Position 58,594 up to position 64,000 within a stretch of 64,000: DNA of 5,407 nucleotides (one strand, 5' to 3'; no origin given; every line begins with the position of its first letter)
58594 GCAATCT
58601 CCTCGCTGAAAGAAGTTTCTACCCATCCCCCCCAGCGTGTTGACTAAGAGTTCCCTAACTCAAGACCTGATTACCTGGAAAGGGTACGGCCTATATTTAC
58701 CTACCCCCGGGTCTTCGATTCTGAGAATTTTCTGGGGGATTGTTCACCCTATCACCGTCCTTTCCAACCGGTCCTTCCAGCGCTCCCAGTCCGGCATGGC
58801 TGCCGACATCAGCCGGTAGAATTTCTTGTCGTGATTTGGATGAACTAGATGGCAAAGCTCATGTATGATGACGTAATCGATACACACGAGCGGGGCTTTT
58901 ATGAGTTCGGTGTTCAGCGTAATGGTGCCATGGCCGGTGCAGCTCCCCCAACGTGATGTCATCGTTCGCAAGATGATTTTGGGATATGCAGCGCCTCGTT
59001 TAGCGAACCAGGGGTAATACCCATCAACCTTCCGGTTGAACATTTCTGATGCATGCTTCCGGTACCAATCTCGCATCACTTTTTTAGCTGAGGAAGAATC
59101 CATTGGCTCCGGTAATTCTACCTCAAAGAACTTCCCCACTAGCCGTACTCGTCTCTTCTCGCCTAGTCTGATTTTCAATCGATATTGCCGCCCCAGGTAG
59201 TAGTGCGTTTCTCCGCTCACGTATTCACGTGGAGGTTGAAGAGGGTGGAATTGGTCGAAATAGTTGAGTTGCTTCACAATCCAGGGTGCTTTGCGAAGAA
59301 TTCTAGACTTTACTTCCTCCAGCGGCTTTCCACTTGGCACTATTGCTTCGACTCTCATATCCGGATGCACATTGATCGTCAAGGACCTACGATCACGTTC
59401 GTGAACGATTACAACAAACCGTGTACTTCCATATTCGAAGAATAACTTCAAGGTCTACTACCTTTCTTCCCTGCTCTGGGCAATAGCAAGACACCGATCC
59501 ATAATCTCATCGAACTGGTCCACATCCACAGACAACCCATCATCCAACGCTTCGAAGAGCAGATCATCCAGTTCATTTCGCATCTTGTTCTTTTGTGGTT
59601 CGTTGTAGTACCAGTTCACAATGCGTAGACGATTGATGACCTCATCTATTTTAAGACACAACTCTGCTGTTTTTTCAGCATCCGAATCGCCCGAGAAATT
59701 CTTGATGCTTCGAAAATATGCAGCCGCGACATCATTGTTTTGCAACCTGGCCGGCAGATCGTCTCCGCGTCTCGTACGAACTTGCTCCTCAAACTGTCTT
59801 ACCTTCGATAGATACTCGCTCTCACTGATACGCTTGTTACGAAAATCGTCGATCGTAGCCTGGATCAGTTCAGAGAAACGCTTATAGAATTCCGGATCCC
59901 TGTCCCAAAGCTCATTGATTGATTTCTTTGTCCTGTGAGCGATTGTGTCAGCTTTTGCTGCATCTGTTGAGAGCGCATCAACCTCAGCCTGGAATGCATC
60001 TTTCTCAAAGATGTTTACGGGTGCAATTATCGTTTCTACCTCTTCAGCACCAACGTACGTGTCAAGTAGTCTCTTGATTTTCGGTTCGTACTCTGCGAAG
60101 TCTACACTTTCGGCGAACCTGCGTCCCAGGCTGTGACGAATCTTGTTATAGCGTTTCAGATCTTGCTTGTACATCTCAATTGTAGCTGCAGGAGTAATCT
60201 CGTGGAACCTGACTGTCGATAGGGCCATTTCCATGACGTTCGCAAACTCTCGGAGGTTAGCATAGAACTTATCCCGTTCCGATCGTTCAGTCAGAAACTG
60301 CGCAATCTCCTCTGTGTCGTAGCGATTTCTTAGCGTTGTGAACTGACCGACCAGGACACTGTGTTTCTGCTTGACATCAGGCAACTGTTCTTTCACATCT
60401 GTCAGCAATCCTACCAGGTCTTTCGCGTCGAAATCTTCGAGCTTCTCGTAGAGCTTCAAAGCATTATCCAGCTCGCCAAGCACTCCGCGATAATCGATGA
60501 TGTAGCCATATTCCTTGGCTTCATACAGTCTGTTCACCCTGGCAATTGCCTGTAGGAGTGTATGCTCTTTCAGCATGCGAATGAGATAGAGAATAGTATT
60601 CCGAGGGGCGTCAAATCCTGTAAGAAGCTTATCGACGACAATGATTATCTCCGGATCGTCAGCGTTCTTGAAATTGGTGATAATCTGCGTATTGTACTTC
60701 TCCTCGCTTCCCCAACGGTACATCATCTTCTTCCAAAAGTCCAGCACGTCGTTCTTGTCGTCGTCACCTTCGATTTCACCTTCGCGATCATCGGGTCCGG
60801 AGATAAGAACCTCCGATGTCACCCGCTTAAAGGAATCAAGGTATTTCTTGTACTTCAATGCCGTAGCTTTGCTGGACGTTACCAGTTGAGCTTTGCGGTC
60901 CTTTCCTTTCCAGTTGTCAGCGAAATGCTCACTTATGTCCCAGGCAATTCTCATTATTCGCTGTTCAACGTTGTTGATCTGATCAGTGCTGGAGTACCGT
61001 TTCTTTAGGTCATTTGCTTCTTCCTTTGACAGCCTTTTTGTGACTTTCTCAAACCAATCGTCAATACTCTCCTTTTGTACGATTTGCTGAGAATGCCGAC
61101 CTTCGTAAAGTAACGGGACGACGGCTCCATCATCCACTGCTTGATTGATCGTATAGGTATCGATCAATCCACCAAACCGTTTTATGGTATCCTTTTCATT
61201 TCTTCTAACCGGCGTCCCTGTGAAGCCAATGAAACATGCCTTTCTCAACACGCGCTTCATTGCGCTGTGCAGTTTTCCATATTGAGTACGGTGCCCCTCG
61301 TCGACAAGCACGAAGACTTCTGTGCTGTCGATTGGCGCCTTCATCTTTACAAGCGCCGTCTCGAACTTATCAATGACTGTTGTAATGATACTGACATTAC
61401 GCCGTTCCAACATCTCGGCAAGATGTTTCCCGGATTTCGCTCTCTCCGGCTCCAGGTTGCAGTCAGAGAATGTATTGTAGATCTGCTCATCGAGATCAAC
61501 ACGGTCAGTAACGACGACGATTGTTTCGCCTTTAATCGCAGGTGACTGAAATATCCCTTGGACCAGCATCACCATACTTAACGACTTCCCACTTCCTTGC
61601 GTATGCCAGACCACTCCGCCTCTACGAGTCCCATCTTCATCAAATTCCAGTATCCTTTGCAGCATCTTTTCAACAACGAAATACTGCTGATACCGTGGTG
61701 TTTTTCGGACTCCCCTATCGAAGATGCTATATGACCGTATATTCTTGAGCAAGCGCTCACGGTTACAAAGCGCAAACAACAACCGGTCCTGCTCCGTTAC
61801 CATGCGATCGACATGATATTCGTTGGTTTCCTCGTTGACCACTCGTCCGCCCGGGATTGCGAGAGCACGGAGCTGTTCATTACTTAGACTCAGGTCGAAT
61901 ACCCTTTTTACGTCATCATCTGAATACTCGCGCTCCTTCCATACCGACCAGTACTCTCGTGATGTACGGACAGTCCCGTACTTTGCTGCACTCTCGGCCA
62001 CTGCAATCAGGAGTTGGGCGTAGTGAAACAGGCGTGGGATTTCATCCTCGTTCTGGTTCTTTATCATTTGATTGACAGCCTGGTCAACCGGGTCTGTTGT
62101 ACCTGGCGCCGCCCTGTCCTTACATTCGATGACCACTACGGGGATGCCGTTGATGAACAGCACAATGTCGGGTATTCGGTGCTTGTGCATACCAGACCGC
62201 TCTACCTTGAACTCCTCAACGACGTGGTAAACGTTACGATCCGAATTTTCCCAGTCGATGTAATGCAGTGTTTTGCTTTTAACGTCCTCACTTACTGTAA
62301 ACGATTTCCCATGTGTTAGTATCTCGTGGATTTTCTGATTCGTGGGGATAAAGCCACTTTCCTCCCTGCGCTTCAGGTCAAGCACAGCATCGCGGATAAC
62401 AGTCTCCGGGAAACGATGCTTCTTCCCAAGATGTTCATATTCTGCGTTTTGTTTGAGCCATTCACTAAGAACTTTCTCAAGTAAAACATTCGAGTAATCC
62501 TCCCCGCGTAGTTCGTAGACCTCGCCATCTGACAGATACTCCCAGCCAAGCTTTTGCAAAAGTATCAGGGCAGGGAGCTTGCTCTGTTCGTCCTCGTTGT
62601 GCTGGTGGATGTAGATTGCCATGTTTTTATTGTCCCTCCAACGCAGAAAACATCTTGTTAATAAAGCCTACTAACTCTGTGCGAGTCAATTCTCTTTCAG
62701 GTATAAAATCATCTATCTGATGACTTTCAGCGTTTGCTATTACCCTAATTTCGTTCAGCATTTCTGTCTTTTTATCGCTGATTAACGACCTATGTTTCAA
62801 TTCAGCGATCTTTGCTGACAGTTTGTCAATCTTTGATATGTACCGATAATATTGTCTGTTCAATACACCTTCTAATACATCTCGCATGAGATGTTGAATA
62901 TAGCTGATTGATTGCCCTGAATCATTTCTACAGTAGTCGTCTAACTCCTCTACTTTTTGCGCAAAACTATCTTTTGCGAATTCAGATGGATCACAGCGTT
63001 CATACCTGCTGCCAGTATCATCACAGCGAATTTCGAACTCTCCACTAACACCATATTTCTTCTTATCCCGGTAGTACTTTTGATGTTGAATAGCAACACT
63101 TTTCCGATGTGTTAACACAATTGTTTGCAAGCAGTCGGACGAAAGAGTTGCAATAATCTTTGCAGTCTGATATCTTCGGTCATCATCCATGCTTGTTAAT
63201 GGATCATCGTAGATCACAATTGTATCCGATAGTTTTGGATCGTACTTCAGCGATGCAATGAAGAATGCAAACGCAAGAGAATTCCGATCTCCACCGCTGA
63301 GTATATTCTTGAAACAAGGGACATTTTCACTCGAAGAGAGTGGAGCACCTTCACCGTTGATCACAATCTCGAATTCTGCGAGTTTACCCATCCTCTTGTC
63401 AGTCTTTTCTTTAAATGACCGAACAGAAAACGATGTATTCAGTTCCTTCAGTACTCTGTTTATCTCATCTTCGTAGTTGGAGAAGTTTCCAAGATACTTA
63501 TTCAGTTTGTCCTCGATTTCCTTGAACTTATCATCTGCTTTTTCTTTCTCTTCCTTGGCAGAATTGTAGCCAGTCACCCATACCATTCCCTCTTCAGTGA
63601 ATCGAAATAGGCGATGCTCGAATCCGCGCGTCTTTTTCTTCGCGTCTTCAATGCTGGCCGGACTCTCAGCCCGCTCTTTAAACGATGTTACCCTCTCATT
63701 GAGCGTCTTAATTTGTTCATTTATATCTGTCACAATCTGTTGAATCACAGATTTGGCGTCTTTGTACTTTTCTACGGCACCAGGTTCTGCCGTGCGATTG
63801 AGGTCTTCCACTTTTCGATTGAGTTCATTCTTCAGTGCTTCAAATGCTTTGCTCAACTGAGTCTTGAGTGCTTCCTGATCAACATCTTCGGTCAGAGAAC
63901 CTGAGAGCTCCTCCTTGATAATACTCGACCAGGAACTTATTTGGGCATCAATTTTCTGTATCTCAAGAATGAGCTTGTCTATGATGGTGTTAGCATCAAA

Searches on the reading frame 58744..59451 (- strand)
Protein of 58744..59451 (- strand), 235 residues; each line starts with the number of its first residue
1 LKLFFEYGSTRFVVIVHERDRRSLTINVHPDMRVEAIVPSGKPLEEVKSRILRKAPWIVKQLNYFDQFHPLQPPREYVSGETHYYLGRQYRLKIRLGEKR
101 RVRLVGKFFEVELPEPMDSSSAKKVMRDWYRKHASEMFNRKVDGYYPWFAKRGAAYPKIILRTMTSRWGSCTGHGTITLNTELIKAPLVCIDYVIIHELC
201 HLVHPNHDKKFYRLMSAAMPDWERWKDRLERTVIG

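Call 13: search_protein_families(library=pfam, proteins=[window:58744-59451:-], max_evalue=0.01)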
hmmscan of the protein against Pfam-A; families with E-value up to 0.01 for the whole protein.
window:58744-59451:- (235 aa): 3 families
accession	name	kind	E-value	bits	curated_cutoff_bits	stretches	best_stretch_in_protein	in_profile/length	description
PF01863.23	YgjP-like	-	2.4e-59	201.3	26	1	22-231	1-206/207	YgjP-like, metallopeptidase domain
PF08325.16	WLM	-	7.1e-07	29.9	26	1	190-216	82-108/190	WLM domain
PF10263.15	SprT-like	-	0.0001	22.6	25.6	1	162-218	26-95/108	SprT-like family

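Call 14: search_protein_families(library=padloc, proteins=[window:58744-59451:-], max_evalue=0.001)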
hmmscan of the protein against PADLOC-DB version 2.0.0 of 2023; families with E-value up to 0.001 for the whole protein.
window:58744-59451:- (235 aa): 0 families

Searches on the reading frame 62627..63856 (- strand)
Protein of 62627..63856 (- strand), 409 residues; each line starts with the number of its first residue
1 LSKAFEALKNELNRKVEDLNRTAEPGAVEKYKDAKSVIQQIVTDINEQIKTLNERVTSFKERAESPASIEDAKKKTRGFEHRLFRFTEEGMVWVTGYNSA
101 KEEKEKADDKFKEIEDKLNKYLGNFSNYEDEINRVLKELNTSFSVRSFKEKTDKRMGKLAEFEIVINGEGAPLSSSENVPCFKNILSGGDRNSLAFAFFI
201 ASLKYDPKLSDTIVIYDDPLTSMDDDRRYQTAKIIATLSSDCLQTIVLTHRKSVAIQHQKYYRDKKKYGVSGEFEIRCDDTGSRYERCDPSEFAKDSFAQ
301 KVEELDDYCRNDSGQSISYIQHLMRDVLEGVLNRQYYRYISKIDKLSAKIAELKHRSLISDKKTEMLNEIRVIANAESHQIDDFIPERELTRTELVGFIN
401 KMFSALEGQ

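Call 13: search_protein_families(library=pfam, proteins=[window:62627-63856:-], max_evalue=0.01)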
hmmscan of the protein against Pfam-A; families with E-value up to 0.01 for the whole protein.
window:62627-63856:- (409 aa): 5 families
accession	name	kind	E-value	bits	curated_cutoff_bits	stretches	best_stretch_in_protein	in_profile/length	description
PF13166.12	AAA_13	-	1e-22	81.1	36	1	1-403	333-712/713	AAA domain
PF02463.25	SMC_N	-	4.2e-07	30.1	40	1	137-263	121-210/220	RecF/RecN/SMC N terminal domain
PF13643.11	DUF4145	-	1e-06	29.2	23.1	1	323-383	17-74/88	Domain of unknown function (DUF4145)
PF13874.11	Nup54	-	3.1e-05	24.5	30.5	1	39-132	42-136/140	Nucleoporin complex subunit 54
PF01442.23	Apolipoprotein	-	0.0065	16.6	90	0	5-62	79-140/190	Apolipoprotein A1/A4/E domain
